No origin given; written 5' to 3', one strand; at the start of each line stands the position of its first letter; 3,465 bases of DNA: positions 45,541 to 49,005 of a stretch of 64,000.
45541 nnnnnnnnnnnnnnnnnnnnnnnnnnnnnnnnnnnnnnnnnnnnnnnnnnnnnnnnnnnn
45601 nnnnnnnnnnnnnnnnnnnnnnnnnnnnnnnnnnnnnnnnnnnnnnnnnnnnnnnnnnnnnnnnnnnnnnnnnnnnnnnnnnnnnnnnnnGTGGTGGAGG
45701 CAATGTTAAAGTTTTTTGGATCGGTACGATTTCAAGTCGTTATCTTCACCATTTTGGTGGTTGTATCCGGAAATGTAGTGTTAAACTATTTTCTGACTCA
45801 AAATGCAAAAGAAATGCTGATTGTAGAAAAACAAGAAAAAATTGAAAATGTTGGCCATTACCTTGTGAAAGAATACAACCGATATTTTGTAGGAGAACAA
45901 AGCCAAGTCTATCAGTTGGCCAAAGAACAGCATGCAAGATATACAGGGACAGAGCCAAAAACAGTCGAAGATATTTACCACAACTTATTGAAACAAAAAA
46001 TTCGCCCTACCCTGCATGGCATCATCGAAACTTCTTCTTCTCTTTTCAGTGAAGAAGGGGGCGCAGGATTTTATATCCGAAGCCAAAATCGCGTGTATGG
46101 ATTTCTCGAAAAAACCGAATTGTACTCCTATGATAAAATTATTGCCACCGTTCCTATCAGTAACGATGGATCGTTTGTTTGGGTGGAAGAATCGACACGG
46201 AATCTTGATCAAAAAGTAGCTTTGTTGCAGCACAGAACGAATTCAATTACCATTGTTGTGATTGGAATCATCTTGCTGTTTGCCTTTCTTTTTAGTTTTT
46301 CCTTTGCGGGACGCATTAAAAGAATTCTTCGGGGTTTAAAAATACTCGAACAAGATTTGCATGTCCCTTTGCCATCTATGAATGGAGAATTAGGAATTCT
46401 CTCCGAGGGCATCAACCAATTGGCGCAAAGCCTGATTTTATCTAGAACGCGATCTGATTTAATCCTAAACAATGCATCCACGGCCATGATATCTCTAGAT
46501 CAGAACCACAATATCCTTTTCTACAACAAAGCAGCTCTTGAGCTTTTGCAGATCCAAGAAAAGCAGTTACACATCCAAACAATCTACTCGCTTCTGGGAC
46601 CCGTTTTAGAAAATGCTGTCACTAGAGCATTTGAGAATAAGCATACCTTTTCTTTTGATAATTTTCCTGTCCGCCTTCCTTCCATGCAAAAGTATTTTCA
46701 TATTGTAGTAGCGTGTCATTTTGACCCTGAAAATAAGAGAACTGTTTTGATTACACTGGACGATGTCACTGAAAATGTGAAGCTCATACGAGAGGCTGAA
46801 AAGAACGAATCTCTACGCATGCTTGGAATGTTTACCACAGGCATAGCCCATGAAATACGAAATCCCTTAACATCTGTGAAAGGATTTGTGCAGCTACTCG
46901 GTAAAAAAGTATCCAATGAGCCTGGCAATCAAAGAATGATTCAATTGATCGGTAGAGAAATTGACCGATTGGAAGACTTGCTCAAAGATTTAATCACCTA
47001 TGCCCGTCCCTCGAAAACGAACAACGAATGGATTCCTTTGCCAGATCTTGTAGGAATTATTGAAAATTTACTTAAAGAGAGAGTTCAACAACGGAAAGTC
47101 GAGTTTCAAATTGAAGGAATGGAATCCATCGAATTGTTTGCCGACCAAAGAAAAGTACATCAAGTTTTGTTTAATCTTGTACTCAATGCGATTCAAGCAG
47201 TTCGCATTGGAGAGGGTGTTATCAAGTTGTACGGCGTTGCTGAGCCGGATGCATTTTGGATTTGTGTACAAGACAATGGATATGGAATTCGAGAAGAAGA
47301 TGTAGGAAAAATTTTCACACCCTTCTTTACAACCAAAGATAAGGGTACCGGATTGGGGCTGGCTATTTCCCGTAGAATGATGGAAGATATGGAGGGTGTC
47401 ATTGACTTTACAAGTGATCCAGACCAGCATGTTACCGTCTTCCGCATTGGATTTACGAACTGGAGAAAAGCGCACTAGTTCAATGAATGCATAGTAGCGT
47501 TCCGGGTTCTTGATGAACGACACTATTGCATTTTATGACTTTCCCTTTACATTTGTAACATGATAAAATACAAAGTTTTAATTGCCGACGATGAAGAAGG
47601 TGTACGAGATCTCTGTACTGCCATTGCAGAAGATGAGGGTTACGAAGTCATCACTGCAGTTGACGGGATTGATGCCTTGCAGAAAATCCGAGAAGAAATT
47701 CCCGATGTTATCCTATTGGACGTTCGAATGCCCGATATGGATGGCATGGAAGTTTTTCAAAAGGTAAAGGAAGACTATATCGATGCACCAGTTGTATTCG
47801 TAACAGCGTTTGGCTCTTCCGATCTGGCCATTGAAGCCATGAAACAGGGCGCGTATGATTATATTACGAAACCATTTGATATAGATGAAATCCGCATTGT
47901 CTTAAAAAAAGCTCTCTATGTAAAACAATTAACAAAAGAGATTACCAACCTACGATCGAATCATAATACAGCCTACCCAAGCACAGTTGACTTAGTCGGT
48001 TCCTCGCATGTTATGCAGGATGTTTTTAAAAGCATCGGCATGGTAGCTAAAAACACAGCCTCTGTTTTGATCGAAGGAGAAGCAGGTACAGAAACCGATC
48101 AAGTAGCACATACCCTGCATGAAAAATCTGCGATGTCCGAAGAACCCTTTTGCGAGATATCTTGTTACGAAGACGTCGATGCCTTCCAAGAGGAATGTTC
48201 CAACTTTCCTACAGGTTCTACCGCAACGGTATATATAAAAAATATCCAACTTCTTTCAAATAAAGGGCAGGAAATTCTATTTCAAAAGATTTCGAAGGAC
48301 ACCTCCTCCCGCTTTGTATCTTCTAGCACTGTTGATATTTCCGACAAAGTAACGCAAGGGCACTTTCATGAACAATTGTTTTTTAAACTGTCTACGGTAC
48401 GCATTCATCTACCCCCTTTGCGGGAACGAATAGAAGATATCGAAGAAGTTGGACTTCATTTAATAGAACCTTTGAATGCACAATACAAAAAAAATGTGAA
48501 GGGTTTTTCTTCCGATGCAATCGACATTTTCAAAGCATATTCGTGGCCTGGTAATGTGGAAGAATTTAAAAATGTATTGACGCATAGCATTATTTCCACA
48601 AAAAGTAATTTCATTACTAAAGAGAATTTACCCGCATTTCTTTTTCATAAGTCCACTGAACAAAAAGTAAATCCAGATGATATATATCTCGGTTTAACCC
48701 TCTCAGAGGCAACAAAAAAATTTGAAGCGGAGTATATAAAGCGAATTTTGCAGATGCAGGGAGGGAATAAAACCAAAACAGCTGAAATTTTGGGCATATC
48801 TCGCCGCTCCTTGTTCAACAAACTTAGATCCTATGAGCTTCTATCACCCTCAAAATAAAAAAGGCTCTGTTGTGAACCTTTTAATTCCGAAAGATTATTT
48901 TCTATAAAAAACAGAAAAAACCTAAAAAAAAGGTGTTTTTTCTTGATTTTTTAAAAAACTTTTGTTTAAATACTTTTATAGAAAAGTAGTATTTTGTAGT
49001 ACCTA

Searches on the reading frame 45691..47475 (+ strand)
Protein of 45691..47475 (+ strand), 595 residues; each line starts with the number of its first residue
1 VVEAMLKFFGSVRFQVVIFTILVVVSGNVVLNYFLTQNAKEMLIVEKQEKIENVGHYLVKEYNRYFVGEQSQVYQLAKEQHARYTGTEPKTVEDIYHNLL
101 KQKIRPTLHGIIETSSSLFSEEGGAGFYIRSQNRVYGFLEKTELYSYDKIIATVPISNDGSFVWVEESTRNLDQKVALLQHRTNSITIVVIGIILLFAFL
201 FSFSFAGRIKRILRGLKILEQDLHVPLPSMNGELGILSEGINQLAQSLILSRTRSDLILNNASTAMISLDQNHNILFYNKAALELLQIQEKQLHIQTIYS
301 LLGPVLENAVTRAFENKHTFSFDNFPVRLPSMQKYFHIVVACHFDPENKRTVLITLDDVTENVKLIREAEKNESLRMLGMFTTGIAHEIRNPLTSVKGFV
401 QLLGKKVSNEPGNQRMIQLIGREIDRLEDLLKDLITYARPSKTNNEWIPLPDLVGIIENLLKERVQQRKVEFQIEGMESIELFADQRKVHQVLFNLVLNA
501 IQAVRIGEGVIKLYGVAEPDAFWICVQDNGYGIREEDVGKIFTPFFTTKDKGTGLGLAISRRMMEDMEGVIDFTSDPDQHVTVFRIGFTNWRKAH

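Call 59: search_protein_families(library=pfam, proteins=[window:45691-47475:+], max_evalue=0.00001)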
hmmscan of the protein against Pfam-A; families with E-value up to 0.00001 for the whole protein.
window:45691-47475:+ (595 aa): 3 families
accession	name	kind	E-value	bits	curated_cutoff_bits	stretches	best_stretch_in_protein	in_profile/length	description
PF02518.31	HATPase_c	-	4.2e-21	75.9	26.4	1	485-585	2-104/111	Histidine kinase-, DNA gyrase B-, and HSP90-like ATPase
PF00512.31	HisKA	-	3.1e-15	56.4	26.9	1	378-440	2-63/66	His Kinase A (phospho-acceptor) domain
PF00989.32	PAS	-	5e-06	27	22.6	0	256-357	4-111/113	PAS fold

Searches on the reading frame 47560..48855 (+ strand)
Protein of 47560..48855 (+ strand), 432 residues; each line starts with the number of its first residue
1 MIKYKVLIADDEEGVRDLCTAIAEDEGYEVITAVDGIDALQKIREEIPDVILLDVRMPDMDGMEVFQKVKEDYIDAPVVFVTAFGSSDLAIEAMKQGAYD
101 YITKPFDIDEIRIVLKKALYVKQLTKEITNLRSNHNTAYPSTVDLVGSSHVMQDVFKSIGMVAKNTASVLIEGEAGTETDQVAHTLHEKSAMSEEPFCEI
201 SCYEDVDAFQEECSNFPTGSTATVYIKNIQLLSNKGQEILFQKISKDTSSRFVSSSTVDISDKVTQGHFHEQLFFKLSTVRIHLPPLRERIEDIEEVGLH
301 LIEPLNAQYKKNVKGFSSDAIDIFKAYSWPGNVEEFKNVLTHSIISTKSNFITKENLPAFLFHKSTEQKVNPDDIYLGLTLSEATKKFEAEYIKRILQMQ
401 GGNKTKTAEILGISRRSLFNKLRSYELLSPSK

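Call 59: search_protein_families(library=pfam, proteins=[window:47560-48855:+], max_evalue=0.00001)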
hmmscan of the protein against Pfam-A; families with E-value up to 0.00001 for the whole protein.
window:47560-48855:+ (432 aa): 5 families
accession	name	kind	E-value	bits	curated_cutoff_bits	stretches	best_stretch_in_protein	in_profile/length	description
PF00072.30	Response_reg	-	1.2e-30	106.3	30.2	1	6-113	1-108/111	Response regulator receiver domain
PF14532.12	Sigma54_activ_2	-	3e-24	86.2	25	1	146-287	1-138/138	Sigma-54 interaction domain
PF25601.1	AAA_lid_14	-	1.2e-18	67.1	27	1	288-369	1-82/87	AAA+ ATPase lid domain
PF00158.32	Sigma54_activat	-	3.9e-15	56.4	20.2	1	145-203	1-59/168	Sigma-54 interaction domain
PF02954.25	HTH_8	-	9.7e-12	44.9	22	1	387-425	4-42/42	Bacterial regulatory protein, Fis family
